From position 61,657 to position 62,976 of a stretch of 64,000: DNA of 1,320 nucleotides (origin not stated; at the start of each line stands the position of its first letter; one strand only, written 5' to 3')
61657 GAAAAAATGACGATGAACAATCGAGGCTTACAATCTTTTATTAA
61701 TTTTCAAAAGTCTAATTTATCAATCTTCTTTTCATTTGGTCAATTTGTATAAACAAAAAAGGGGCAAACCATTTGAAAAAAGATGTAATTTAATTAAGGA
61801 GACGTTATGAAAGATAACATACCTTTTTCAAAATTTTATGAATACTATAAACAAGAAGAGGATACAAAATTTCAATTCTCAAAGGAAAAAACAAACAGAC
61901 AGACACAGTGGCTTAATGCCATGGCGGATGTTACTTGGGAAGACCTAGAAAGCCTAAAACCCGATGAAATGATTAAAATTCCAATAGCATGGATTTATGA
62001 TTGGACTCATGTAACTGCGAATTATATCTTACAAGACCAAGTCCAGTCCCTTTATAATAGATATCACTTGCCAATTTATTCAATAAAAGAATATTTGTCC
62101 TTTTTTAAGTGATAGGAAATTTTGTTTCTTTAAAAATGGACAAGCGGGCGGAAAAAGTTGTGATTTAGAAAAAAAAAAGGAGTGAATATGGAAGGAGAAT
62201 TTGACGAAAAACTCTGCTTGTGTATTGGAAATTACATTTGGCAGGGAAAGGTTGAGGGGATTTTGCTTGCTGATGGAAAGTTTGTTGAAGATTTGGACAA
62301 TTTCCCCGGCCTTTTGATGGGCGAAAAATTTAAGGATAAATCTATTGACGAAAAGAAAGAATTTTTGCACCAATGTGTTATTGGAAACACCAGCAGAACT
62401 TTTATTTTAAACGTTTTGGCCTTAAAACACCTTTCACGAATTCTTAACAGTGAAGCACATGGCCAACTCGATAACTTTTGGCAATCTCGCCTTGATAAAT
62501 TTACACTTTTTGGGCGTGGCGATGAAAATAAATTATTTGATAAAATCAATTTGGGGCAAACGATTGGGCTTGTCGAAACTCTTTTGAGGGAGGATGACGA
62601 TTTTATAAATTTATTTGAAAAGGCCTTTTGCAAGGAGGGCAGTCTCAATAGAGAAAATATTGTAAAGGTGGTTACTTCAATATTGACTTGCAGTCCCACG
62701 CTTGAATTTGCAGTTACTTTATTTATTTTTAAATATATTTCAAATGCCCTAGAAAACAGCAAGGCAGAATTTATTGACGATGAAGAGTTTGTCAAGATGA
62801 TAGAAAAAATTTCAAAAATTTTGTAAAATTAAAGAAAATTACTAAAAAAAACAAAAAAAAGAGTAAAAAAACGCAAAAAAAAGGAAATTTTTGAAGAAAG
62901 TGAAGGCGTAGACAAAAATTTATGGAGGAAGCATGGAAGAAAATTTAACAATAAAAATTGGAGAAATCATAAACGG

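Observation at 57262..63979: Candidate undescribed system: XRE / beta-CASP nuclease / WYL regulator / unknowns / split FtsK-like proteins / Nudix cluster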

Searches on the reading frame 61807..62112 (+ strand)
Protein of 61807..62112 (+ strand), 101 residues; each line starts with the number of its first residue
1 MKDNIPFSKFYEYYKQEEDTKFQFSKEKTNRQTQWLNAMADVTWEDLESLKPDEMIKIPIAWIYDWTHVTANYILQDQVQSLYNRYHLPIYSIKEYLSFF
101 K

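Call 5: search_protein_families(library=pfam, proteins=[window:61807-62112:+], max_evalue=0.1)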
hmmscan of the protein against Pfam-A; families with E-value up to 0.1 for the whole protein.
window:61807-62112:+ (101 aa): 0 families

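Call 6: search_protein_families(library=padloc, proteins=[window:61807-62112:+], max_evalue=0.1)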
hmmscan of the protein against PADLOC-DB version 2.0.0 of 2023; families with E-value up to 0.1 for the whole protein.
window:61807-62112:+ (101 aa): 0 families

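Call 8: search_protein_families(library=phrogs, proteins=[window:61807-62112:+], max_evalue=0.01)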
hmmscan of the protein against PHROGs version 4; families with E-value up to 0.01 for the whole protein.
window:61807-62112:+ (101 aa): 0 families

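Call 83: search_protein_families(library=ncbifam, proteins=[window:61807-62112:+], max_evalue=0.01)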
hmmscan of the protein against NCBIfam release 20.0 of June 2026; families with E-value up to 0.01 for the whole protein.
window:61807-62112:+ (101 aa): 0 families
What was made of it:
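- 61807..62112 (+): 101-aa protein of unknown function, specific to this lineage. It lies between the gamma and ATPase genes. No hits (calls 5, 6, 8, 83).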

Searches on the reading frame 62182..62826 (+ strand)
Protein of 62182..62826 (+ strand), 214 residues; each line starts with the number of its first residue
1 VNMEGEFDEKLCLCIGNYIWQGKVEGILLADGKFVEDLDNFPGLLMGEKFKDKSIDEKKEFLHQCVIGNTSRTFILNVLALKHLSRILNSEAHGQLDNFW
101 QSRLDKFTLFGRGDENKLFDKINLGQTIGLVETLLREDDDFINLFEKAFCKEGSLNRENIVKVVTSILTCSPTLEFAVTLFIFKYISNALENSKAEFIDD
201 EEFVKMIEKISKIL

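Call 5: search_protein_families(library=pfam, proteins=[window:62182-62826:+], max_evalue=0.1)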
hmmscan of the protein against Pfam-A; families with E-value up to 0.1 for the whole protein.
window:62182-62826:+ (214 aa): 0 families

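Call 6: search_protein_families(library=padloc, proteins=[window:62182-62826:+], max_evalue=0.1)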
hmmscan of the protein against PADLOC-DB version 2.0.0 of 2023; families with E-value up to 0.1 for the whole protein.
window:62182-62826:+ (214 aa): 0 families

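Call 8: search_protein_families(library=phrogs, proteins=[window:62182-62826:+], max_evalue=0.01)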
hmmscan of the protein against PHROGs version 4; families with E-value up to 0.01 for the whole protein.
window:62182-62826:+ (214 aa): 0 families

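Call 39: search_solved_structures(query=window:62188-62826:+, max_evalue=10)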
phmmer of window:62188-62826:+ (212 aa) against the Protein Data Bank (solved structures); distinct sequences matched with E-value up to 10: 0.
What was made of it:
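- Checked: The 212-aa protein also has no PDB sequence match (call 39).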

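Call 83: search_protein_families(library=ncbifam, proteins=[window:62188-62826:+], max_evalue=0.01)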
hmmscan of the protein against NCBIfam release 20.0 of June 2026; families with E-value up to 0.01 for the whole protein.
window:62188-62826:+ (212 aa): 0 families
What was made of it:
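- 62188..62826 (+): 212-aa protein of unknown function; an occasional partner of the gamma gene. No hits (calls 5, 39, 83).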
